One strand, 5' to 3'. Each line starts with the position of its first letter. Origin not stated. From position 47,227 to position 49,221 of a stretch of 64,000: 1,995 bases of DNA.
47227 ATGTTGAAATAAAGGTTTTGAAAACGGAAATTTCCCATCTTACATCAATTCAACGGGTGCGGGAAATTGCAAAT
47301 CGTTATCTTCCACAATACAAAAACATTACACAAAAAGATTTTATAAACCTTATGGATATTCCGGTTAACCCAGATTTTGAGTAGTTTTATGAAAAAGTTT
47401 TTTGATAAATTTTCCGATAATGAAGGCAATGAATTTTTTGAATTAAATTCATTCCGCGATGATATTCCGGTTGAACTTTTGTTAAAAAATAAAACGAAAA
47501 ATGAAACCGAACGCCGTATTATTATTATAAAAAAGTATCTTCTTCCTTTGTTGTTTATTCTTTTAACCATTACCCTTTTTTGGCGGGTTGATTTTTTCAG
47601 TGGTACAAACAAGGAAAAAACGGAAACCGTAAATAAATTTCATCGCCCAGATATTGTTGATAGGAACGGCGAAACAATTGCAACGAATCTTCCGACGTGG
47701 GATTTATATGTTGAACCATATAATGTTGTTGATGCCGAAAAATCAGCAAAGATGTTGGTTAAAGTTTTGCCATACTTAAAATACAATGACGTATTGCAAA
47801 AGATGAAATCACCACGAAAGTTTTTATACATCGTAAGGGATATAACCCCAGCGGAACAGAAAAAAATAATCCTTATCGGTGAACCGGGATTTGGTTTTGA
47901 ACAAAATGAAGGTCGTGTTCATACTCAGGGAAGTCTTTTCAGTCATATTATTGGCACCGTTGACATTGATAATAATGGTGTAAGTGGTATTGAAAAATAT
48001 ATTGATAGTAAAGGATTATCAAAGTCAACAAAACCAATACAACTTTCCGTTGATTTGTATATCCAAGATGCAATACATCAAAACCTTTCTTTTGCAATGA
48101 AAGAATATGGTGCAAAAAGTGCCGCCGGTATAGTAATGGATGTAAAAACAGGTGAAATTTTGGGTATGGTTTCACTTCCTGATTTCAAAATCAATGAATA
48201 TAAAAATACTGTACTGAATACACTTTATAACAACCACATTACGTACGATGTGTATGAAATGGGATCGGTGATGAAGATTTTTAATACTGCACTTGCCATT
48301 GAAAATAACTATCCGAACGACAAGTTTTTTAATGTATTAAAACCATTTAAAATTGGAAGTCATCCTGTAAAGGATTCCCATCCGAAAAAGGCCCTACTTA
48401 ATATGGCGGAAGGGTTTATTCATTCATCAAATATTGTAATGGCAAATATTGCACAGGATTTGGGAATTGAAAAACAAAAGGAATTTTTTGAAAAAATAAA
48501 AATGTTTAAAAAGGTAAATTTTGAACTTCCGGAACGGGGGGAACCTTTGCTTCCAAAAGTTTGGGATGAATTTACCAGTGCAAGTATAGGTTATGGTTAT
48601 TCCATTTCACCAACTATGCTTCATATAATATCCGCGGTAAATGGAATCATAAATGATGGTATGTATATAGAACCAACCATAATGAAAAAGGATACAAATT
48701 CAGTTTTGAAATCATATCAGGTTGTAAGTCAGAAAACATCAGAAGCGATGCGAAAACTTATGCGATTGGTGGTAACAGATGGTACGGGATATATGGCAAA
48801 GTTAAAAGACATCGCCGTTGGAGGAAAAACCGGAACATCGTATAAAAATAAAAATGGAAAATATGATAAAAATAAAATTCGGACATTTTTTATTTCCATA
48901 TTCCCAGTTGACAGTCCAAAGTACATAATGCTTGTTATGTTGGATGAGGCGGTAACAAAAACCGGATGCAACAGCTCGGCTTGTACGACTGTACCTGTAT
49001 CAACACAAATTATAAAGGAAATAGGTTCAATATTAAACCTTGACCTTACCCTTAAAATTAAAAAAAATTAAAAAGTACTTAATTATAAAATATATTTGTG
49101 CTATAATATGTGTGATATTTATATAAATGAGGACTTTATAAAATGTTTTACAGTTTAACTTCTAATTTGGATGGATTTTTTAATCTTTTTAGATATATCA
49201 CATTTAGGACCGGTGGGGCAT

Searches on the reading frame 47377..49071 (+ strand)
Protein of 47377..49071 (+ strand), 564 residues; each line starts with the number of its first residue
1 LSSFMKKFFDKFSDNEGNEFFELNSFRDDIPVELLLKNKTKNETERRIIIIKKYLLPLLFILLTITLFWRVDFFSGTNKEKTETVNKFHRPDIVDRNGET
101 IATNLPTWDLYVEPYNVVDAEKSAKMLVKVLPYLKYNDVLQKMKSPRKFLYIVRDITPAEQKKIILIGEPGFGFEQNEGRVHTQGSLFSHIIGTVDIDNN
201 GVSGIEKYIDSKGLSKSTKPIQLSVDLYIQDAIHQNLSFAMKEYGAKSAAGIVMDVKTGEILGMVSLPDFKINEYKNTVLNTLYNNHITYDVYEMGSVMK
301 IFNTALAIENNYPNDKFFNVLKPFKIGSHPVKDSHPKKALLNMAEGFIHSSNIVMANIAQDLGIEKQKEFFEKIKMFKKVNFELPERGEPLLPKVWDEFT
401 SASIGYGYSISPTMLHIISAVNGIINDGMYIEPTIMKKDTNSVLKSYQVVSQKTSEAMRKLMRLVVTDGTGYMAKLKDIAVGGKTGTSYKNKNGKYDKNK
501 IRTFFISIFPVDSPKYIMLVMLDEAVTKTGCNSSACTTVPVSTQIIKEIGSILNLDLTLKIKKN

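Call 63: search_protein_families(library=pfam, proteins=[window:47377-49071:+], max_evalue=0.00001)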
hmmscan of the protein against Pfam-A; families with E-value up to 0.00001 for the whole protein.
window:47377-49071:+ (564 aa): 2 families
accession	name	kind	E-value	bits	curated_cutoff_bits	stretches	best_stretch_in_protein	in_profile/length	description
PF00905.27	Transpeptidase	-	3.9e-52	177.7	22.1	1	251-528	3-284/299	Penicillin binding protein transpeptidase domain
PF03717.20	PBP_dimer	-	2.1e-11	45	24.4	1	90-196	6-124/180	Penicillin-binding Protein dimerisation domain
